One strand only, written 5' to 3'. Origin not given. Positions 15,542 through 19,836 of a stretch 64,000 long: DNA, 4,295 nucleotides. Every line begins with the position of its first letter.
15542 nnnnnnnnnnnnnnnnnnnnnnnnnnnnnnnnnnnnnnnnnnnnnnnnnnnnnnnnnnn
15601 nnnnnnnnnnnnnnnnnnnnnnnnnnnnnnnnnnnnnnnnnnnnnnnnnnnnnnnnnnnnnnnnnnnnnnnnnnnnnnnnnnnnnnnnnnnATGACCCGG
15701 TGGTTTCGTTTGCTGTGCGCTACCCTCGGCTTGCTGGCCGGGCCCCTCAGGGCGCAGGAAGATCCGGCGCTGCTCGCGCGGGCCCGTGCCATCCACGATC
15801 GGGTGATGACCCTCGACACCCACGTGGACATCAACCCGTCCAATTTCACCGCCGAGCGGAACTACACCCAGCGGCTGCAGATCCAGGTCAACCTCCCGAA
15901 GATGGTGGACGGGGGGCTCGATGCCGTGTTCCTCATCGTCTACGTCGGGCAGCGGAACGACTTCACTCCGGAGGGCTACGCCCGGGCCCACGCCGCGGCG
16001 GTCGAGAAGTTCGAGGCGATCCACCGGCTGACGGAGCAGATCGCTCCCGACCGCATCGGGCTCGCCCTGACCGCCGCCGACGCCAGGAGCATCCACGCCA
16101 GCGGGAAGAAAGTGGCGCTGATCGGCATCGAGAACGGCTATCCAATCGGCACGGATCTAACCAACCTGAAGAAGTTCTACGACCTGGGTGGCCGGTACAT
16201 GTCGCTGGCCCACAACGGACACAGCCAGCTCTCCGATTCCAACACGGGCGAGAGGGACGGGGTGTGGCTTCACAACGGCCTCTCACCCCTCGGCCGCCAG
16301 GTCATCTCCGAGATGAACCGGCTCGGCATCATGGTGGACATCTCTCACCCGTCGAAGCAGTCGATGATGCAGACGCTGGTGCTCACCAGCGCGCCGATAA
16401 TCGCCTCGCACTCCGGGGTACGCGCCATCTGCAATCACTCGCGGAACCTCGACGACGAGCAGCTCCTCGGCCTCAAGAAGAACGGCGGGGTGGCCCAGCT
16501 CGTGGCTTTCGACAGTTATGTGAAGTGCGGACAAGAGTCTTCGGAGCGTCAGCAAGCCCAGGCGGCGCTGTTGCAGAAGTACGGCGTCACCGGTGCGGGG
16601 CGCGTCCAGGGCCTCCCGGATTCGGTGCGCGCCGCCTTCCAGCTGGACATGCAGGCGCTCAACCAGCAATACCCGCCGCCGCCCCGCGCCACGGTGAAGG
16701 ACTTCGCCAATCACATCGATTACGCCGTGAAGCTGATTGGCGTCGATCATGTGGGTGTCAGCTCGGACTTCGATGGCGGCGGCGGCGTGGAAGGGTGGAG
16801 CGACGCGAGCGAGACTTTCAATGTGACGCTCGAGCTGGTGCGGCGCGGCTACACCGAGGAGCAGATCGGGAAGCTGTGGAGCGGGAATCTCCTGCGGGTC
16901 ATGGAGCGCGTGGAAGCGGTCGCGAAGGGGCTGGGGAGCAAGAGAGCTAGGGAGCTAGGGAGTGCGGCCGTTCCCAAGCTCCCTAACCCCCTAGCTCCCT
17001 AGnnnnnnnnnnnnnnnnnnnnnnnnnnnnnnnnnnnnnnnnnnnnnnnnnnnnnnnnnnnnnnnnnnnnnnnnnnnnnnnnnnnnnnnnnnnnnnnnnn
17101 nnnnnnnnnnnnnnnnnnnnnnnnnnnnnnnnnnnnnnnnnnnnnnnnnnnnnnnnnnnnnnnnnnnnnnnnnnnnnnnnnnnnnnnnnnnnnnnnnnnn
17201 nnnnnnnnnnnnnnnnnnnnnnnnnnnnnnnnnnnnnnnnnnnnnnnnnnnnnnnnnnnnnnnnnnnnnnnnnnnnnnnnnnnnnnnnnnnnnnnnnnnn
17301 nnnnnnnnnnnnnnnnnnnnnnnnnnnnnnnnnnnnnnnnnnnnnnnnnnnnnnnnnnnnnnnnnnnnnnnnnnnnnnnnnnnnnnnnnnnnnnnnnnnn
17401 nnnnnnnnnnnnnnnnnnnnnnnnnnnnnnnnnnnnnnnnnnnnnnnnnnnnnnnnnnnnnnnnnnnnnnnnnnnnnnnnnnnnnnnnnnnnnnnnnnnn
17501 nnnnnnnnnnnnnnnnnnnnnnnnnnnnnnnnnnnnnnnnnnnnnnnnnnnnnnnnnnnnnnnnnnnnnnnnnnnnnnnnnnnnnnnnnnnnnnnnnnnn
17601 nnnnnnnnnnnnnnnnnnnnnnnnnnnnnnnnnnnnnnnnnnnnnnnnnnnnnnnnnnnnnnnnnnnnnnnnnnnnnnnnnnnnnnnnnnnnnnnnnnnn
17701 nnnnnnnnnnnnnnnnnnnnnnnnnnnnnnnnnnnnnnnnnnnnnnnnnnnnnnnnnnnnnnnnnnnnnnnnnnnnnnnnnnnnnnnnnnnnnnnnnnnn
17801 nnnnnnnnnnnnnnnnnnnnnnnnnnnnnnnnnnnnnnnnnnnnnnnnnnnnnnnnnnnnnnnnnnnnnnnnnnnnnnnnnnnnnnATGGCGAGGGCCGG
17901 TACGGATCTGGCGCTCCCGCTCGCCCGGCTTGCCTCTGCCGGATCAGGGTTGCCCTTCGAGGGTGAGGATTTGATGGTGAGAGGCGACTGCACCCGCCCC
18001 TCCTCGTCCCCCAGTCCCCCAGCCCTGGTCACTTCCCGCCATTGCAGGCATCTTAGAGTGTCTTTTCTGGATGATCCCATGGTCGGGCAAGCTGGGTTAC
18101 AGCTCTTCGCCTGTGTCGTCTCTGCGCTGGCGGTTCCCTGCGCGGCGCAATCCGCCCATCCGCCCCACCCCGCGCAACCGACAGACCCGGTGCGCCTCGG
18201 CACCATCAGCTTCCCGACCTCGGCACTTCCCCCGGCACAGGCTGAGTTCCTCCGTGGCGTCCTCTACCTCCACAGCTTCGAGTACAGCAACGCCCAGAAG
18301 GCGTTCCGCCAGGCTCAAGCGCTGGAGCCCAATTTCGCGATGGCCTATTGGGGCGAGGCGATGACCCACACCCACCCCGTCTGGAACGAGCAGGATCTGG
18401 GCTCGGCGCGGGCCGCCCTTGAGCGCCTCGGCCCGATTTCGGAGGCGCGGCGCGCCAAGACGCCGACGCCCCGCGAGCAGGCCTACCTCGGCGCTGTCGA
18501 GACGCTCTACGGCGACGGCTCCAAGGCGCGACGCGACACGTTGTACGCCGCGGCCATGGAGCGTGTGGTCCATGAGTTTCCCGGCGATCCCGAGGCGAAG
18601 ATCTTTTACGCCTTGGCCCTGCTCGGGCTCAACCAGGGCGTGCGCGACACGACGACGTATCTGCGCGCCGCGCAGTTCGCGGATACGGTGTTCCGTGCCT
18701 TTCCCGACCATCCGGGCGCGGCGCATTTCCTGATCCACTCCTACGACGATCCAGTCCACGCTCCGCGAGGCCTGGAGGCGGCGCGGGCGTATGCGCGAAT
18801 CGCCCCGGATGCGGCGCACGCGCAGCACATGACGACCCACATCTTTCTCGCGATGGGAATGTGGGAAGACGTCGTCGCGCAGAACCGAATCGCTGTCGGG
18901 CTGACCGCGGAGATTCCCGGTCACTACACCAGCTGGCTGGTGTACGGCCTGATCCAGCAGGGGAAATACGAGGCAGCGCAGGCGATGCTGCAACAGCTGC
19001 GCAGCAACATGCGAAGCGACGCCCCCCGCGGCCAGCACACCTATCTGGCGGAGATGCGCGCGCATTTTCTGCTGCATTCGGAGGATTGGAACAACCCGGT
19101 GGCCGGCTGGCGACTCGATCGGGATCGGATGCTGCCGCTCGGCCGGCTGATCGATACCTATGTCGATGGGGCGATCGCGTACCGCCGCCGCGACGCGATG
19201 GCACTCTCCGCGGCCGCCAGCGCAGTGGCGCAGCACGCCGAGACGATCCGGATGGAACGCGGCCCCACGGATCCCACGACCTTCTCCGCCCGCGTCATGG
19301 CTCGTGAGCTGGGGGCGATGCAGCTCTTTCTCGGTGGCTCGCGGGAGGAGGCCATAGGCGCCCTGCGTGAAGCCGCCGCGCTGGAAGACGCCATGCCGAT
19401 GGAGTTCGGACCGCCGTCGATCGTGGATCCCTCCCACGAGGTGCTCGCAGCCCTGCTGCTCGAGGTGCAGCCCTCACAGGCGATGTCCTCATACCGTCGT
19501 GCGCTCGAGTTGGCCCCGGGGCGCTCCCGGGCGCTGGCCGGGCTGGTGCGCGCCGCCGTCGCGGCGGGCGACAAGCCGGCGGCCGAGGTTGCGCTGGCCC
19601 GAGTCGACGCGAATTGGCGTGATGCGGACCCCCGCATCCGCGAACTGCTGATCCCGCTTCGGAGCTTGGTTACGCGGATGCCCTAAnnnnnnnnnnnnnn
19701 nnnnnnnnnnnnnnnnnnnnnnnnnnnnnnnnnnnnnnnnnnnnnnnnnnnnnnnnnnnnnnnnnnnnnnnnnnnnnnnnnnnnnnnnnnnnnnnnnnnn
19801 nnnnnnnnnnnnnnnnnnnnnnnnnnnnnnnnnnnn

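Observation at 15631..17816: The repeat units fall into multi-copy sequence families, implying copying between loci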

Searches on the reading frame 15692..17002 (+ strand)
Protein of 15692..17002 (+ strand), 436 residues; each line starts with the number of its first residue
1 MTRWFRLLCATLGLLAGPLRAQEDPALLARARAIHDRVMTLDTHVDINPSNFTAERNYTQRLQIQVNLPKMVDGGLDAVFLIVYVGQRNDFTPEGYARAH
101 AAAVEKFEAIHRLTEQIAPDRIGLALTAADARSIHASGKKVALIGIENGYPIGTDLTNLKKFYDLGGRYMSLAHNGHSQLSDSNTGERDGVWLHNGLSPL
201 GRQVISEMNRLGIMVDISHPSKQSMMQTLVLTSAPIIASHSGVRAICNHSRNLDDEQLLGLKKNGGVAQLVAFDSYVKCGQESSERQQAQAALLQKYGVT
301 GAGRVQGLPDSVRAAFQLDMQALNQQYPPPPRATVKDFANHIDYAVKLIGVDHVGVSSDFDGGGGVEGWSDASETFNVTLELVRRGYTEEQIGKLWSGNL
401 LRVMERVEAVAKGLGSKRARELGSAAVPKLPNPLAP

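Call 15: find_encoding_contigs(protein=window:15692-17002:+, flank=10000, max_places=6)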
Protein window:15692-17002:+ (436 aa): 4 contigs read that carry it; 4 places shown.
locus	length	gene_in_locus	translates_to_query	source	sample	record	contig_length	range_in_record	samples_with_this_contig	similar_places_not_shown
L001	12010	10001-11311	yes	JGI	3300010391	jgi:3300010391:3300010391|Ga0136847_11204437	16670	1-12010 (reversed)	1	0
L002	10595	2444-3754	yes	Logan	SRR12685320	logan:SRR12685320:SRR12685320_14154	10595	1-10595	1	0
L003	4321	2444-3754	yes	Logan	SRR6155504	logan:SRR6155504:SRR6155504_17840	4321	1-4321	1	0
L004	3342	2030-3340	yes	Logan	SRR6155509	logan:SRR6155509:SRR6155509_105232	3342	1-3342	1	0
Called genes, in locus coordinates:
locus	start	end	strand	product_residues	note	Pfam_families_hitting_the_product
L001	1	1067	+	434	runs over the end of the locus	PF13393:tRNA-synt_His, PF00587:tRNA-synt_2b (weak), PF03129:HGTP_anticodon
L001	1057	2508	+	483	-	PF00587:tRNA-synt_2b, PF03129:HGTP_anticodon, PF09180:ProRS-C_1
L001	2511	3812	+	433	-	PF00278:Orn_DAP_Arg_deC, PF01168:Ala_racemase_N (weak), PF02784:Orn_Arg_deC_N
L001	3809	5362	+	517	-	PF00117:GATase, PF07722:Peptidase_C26, PF02540:NAD_synthase (weak), PF03054:tRNA_Me_trans (faint), PF00958:GMP_synt_C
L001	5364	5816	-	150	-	PF00359:PTS_EIIA_2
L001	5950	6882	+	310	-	PF01207:Dus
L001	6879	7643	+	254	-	PF00731:AIRC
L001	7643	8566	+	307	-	PF01544:CorA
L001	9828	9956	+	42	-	-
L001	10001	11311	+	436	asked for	PF01244:Peptidase_M19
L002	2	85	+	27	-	?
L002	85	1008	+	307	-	PF01544:CorA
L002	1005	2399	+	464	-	PF00990:GGDEF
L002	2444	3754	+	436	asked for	PF01244:Peptidase_M19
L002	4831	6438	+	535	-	PF07719:TPR_2 (faint), PF14559:TPR_19 (weak)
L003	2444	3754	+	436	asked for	PF01244:Peptidase_M19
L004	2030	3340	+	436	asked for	PF01244:Peptidase_M19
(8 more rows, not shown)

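Call 19: search_protein_families(library=pfam, proteins=[window:15692-17002:+])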
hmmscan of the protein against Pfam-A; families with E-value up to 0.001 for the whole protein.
window:15692-17002:+ (436 aa): 1 family
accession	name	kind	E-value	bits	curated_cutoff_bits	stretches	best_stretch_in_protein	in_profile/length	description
PF01244.27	Peptidase_M19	-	1.8e-93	313.6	26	1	34-405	2-318/319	Membrane dipeptidase (Peptidase family M19)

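Call 33: find_related_loci(query=window:15692-17002:+, collection=genome_contigs, flank=10000)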
Query window:15692-17002:+ (436 aa) in genome_contigs; peptide patterns used: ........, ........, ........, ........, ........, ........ (x = any residue, [..] = any of these).
270 stretches matched a pattern; 215 encode a relative of the query (tblastn E <= 1e-3); the best 80 are kept; 80 distinct loci.
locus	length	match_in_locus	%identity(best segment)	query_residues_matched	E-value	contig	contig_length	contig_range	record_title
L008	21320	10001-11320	83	6-436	0e+0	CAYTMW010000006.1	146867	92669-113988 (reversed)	MAG TPA_asm: uncultured Gemmatimonas sp. isolate SRP136066_co1_250 genome assembly, contig: NODE_48_length_146867_cov_52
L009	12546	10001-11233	80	7-411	0e+0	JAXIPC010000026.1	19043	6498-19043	MAG: Gemmatimonadales bacterium isolate Fractures_MAG_09 c_000000143948, whole genome shotgun sequence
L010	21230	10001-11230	79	22-435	0e+0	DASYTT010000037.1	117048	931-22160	MAG TPA_asm: Gemmatimonadales bacterium isolate SMAG_U4574 k141_646901, whole genome shotgun sequence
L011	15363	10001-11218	76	6-407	0e+0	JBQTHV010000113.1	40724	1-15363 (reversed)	MAG: Gemmatimonadales bacterium isolate SAR210 c_000000223549, whole genome shotgun sequence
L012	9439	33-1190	77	30-414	0e+0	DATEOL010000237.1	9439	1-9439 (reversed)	MAG TPA_asm: Gemmatimonadales bacterium isolate SMAG_U8994 k141_2789345, whole genome shotgun sequence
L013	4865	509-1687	74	22-412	0e+0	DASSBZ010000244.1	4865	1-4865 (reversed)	MAG TPA_asm: Gemmatimonadaceae bacterium isolate SMAG_U908 k141_617050, whole genome shotgun sequence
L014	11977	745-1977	73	7-414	0e+0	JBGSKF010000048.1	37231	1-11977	MAG: Gemmatimonadales bacterium isolate JTS-AC174 k141_3776073, whole genome shotgun sequence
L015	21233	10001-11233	73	7-414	0e+0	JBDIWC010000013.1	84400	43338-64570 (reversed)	MAG: Gemmatimonadales bacterium isolate Bin_42 NODE_181_length_84400_cov_12.213485, whole genome shotgun sequence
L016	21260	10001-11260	69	5-420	0e+0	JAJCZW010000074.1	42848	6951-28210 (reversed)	MAG: Gemmatimonadota bacterium isolate OFTM291 OFTM291_73, whole genome shotgun sequence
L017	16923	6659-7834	72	30-420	0e+0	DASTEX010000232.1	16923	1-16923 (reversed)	MAG TPA_asm: Gemmatimonadales bacterium isolate SMAG_U859 k141_1504983, whole genome shotgun sequence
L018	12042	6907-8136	70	12-417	0e+0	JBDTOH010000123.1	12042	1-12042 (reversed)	MAG: Gemmatimonadota bacterium isolate cluster3_bin.17 NODE_22833_length_12042_cov_5.590306, whole genome shotgun sequen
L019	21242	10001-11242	69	3-415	0e+0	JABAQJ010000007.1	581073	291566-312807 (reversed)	MAG: Gemmatimonadaceae bacterium isolate Bin_122_2R c_000000000035, whole genome shotgun sequence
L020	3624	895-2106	71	18-411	0e+0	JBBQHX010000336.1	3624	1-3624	MAG: Gemmatimonadales bacterium isolate Co_metawrap_877 Cmw_877_k141_250129_length_3624_cov_6.0000, whole genome shotgun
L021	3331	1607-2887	66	27-420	0e+0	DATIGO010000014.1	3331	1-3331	MAG TPA_asm: Gemmatimonadaceae bacterium isolate SMAG_U16423 k141_749426, whole genome shotgun sequence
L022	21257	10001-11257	66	7-416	0e+0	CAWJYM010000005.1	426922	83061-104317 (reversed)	MAG: uncultured Acidobacteriota bacterium isolate MFD06742.bin.1.259 genome assembly, contig: contig_48678, whole genome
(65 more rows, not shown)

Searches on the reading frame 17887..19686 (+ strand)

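Call 19: search_protein_families(library=pfam, proteins=[window:17887-19686:+])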
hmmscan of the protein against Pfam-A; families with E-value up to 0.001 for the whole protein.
window:17887-19686:+ (599 aa): 4 families
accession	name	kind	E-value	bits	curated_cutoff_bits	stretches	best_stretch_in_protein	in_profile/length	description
PF14559.12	TPR_19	-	1.2e-11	45.2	25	1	526-588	4-65/68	Tetratricopeptide repeat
PF07719.23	TPR_2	-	1.6e-06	28.2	27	0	119-149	3-33/34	Tetratricopeptide repeat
PF00515.34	TPR_1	-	2.6e-06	27.4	27.8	0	117-150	1-34/34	Tetratricopeptide repeat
PF13181.12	TPR_8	-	6.1e-05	23.3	25.7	0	121-149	5-33/34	Tetratricopeptide repeat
